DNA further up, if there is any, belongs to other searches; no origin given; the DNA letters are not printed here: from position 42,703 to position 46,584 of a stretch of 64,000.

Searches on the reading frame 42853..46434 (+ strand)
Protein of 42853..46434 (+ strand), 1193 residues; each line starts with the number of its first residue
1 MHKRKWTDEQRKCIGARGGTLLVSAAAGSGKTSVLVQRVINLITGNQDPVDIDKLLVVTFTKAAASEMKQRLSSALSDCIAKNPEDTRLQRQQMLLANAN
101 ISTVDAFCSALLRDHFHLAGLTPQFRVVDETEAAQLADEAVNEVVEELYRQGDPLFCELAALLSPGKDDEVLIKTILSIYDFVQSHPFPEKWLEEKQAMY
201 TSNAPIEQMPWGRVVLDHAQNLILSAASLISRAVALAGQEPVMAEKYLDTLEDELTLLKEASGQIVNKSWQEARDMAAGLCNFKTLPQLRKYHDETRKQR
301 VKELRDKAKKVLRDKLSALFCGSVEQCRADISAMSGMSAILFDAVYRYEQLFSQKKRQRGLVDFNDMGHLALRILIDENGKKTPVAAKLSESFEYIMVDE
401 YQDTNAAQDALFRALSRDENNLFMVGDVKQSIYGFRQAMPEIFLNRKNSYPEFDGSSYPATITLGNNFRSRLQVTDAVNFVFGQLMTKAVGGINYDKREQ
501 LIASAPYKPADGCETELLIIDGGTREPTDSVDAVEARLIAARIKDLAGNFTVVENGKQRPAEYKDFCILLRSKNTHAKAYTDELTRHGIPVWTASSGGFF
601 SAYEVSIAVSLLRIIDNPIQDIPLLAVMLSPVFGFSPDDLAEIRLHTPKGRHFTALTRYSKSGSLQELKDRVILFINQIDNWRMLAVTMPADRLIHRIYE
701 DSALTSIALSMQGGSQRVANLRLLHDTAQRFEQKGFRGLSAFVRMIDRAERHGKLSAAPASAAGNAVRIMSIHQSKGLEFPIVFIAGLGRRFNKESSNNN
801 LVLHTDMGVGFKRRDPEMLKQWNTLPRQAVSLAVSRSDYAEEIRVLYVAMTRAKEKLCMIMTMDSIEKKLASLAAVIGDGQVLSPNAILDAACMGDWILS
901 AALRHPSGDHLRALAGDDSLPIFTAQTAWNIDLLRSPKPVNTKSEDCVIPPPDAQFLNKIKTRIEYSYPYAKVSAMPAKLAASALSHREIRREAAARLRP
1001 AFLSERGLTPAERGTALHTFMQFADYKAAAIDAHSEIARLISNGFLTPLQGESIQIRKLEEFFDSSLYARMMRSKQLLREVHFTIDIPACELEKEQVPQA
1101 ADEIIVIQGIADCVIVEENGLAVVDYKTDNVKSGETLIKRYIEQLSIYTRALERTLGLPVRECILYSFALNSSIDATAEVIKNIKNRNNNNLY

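Call 23: search_protein_families(library=pfam, proteins=[window:42853-46434:+], max_evalue=0.001)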
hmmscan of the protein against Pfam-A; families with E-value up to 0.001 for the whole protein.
window:42853-46434:+ (1193 aa): 7 families
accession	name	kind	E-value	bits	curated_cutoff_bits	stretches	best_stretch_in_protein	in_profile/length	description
PF00580.27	UvrD-helicase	-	1.3e-60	205.9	23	1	6-451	1-271/271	UvrD/REP helicase N-terminal domain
PF13361.12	UvrD_C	-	5e-29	102.3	25.6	1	462-862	1-348/350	UvrD-like helicase C-terminal domain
PF13245.12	AAA_19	-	7.1e-17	62.3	25.1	2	388-436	88-134/134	AAA domain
PF13538.12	UvrD_C_2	-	9.6e-11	41.8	27.4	1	767-786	2-21/52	UvrD-like helicase C-terminal domain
PF12705.13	PDDEXK_1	-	1.2e-08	35.6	22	1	995-1155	22-172/247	PD-(D/E)XK nuclease superfamily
PF01443.25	Viral_helicase1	-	1.1e-05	25.8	21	0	22-41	2-21/228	Viral superfamily 1 RNA helicase core domain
PF00270.35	DEAD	-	0.00069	19.8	26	0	10-147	4-140/167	DEAD/DEAH box helicase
